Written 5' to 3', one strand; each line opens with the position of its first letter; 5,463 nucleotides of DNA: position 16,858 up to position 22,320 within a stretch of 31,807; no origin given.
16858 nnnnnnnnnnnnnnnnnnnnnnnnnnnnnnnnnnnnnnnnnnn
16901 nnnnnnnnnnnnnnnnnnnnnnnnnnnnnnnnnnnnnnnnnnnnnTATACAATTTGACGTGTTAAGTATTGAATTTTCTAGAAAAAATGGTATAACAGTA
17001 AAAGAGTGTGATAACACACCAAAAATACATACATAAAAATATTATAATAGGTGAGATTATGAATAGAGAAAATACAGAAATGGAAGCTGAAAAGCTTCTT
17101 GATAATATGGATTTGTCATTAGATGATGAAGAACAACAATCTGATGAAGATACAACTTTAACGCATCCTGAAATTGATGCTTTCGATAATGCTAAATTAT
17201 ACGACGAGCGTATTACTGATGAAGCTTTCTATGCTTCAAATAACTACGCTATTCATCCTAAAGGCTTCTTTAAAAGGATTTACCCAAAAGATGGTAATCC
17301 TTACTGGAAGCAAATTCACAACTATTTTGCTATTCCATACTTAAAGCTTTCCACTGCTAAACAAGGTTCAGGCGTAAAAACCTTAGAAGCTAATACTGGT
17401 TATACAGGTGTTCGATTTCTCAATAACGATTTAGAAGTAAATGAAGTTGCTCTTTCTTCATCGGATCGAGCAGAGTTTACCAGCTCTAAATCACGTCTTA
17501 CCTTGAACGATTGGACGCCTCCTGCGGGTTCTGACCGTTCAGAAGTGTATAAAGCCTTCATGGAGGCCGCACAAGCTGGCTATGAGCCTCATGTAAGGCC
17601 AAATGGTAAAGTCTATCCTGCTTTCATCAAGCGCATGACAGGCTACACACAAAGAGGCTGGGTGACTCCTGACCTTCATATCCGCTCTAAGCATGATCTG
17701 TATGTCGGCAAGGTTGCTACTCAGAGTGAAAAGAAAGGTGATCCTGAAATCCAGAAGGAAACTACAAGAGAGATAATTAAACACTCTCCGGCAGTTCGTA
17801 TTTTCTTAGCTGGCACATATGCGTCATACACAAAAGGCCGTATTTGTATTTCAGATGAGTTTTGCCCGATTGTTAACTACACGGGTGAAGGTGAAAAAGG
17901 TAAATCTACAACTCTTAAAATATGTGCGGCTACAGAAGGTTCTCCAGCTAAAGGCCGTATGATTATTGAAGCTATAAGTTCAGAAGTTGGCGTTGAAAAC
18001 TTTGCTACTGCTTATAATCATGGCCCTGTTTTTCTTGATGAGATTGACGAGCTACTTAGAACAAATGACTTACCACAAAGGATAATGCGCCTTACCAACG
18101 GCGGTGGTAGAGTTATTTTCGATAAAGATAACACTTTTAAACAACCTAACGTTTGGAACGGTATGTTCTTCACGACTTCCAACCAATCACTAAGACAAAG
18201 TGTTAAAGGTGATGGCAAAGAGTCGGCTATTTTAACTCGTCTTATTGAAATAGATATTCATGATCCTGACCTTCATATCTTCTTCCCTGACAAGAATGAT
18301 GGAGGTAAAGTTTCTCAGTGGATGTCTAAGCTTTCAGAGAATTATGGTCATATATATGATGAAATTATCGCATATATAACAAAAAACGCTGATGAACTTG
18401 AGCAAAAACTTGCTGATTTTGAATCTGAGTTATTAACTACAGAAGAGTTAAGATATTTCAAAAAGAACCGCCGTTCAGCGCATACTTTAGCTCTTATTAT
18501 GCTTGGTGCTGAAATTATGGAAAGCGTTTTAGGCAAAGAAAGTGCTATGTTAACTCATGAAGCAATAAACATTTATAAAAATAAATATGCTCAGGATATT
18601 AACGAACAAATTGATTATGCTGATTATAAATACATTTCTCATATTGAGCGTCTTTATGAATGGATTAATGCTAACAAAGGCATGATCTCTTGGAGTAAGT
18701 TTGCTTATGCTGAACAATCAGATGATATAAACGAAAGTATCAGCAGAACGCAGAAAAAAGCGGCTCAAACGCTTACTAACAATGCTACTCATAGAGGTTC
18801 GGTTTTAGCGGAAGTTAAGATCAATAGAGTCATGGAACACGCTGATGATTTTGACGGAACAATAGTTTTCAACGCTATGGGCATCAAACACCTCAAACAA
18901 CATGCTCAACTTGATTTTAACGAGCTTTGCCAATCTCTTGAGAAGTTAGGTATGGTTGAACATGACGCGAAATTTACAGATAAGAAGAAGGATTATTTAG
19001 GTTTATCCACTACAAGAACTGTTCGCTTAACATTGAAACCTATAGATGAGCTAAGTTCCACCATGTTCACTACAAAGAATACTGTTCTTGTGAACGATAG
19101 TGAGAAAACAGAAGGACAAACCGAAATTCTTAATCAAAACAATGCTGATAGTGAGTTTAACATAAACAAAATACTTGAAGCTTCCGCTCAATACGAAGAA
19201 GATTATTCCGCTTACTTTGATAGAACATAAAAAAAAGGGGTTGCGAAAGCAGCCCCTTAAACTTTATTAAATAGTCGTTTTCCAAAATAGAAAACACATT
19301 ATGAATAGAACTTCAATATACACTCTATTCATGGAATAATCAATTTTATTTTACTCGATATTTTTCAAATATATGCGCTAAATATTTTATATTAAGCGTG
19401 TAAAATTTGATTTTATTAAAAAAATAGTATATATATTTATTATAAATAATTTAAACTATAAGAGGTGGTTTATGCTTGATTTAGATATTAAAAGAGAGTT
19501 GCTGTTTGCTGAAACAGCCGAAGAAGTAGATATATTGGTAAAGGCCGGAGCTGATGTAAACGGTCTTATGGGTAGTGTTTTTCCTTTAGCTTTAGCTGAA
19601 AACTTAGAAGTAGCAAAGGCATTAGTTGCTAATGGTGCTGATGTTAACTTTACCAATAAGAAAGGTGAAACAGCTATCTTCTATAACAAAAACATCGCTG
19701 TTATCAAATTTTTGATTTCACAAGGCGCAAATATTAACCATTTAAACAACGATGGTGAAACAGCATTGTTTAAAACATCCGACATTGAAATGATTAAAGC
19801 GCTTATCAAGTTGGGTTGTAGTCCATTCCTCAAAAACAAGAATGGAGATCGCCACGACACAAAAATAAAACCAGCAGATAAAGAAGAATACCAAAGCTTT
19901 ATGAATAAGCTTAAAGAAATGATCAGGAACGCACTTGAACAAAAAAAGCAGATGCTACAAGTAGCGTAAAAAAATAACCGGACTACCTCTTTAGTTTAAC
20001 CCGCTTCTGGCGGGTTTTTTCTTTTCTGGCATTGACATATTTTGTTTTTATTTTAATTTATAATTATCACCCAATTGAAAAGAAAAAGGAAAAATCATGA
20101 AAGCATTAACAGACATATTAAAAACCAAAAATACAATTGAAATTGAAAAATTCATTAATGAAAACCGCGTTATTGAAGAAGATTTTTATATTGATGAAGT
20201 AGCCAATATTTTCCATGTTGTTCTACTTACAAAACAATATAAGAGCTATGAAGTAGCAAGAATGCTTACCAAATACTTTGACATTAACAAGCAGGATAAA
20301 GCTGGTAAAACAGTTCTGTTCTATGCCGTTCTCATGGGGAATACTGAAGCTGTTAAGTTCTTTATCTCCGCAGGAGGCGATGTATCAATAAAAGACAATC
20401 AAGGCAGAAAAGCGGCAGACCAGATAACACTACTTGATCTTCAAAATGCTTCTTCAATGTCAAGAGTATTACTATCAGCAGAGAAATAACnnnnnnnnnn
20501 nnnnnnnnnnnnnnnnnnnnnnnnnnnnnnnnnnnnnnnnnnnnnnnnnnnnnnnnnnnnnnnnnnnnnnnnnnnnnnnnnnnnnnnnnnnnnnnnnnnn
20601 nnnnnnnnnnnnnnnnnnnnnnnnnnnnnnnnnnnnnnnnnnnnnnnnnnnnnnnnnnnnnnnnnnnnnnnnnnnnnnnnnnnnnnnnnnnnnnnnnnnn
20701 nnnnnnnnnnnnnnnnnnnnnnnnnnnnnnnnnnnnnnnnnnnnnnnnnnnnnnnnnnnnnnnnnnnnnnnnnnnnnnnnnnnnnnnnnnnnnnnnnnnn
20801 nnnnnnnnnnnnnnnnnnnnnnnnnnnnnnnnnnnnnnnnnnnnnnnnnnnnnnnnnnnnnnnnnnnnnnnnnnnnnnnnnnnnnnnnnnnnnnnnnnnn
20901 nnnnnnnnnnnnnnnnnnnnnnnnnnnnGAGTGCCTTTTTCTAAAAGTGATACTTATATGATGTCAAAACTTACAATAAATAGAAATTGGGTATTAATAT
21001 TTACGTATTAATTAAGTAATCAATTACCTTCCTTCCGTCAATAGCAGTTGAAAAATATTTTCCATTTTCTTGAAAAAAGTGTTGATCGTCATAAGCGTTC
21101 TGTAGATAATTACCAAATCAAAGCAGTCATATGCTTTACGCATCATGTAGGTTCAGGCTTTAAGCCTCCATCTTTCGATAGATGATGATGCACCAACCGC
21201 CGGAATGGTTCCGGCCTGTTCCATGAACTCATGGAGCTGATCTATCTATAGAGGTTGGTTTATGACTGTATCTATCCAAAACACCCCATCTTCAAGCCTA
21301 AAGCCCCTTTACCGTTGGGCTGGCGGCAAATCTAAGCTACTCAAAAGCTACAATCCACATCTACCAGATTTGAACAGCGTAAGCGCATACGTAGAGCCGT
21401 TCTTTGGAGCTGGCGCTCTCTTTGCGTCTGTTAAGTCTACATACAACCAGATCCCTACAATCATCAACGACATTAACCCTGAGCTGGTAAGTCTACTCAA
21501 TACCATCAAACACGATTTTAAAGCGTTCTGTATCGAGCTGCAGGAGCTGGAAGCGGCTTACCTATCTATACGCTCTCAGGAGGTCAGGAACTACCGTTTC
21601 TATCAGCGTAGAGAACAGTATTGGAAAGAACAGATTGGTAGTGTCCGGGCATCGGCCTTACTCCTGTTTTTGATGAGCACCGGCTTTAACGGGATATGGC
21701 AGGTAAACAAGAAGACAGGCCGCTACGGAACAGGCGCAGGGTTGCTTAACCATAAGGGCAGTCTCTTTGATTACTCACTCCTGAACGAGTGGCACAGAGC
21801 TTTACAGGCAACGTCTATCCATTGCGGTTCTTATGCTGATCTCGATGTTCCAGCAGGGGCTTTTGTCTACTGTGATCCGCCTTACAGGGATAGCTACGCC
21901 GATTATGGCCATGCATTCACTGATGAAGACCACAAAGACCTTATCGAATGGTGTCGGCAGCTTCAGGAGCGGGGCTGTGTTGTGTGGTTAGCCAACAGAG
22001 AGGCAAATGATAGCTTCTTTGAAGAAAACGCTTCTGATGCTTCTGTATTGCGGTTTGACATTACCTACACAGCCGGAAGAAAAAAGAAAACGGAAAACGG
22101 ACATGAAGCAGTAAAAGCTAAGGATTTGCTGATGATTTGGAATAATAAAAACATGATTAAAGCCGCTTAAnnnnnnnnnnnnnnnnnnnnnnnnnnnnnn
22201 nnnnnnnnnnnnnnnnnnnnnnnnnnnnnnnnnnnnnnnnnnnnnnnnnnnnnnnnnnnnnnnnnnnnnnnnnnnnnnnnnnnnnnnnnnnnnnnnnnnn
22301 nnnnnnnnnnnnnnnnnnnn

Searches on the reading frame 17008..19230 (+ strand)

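Call 8: search_protein_families(library=pfam, proteins=[window:17008-19230:+], max_evalue=0.01)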
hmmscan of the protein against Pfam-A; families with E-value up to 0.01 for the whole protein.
window:17008-19230:+ (740 aa): 1 family
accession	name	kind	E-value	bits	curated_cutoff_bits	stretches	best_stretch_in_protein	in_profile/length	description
PF06048.17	DUF927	-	1.2e-09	38.7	22.6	1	280-381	185-283/284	Domain of unknown function (DUF927)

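Call 9: search_protein_families(library=phrogs, proteins=[window:17008-19230:+], max_evalue=0.001)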
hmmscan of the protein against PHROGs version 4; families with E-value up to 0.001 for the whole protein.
window:17008-19230:+ (740 aa): 2 families
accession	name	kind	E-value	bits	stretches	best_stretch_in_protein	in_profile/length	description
phrog_1139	-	DNA, RNA and nucleotide metabolism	1.3e-11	44.2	1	286-511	544-761/895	DNA primase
phrog_25314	-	unknown function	1.5e-11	44.3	1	236-505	569-830/1010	-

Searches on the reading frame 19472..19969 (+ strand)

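Call 55: search_protein_families(library=pfam, proteins=[window:19472-19969:+], max_evalue=0.01)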
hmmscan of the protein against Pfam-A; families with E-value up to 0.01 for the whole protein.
window:19472-19969:+ (165 aa): 5 families
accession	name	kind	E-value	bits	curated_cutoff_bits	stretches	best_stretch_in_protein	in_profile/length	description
PF13637.12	Ank_4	-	7.4e-13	48.8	22.7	2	73-111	8-49/50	Ankyrin repeats (many copies)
PF12796.13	Ank_2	-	2.7e-11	44.3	27.3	1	41-121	6-89/90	Ankyrin repeats (3 copies)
PF00023.36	Ank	-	2.9e-11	43.4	21.1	0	42-63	12-33/33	Ankyrin repeat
PF13606.12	Ank_3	-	1.1e-06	28.9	22.3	0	68-90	9-30/30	Ankyrin repeat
PF13857.12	Ank_5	-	2.2e-06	28.4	27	0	42-69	26-53/56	Ankyrin repeats (many copies)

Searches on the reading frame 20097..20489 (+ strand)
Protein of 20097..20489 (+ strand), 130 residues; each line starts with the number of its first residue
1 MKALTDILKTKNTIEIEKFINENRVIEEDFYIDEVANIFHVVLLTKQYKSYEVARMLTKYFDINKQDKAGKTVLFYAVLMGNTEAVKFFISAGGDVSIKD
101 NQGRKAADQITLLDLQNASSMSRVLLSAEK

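Call 55: search_protein_families(library=pfam, proteins=[window:20097-20489:+], max_evalue=0.01)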
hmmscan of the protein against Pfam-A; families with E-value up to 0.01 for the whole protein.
window:20097-20489:+ (130 aa): 5 families
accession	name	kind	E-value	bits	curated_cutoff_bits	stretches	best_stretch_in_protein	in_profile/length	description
PF12796.13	Ank_2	-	3.4e-07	31.2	27.3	1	49-100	8-90/90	Ankyrin repeats (3 copies)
PF13637.12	Ank_4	-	4.1e-07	30.6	22.7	1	51-90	10-50/50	Ankyrin repeats (many copies)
PF00023.36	Ank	-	2.4e-06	27.9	21.1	1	70-101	2-33/33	Ankyrin repeat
PF13857.12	Ank_5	-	0.00032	21.4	27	1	61-106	7-52/56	Ankyrin repeats (many copies)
PF13606.12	Ank_3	-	0.001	19.8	22.3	1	70-97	2-29/30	Ankyrin repeat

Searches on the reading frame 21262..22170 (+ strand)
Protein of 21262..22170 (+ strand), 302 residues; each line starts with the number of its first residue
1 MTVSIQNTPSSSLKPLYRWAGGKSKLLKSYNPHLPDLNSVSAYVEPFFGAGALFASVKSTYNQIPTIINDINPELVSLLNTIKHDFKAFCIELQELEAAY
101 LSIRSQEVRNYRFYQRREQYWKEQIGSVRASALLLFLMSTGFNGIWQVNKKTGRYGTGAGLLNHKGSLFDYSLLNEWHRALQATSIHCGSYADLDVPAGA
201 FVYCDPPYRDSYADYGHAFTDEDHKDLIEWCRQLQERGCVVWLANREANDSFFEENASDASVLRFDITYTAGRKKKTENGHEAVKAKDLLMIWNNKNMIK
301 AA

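Call 8: search_protein_families(library=pfam, proteins=[window:21262-22170:+], max_evalue=0.01)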
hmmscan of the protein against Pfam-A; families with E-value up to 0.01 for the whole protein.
window:21262-22170:+ (302 aa): 1 family
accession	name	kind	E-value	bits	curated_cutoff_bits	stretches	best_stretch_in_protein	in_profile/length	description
PF02086.21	MethyltransfD12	-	2.1e-34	119.9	22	1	19-264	1-246/253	D12 class N6 adenine-specific DNA methyltransferase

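Call 9: search_protein_families(library=phrogs, proteins=[window:21262-22170:+], max_evalue=0.001)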
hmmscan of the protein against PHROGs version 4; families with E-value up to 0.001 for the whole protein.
window:21262-22170:+ (302 aa): 4 families
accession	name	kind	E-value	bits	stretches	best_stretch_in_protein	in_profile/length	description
phrog_56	-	other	3e-57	196.3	1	8-278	56-317/647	DNA methyltransferase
phrog_26700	-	unknown function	4.9e-21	75.8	1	13-249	6-237/552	-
phrog_116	-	other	3.6e-14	53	1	11-248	508-737/779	DNA methyltransferase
phrog_1996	-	other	1.2e-06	29.5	1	167-273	20-127/150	DNA methyltransferase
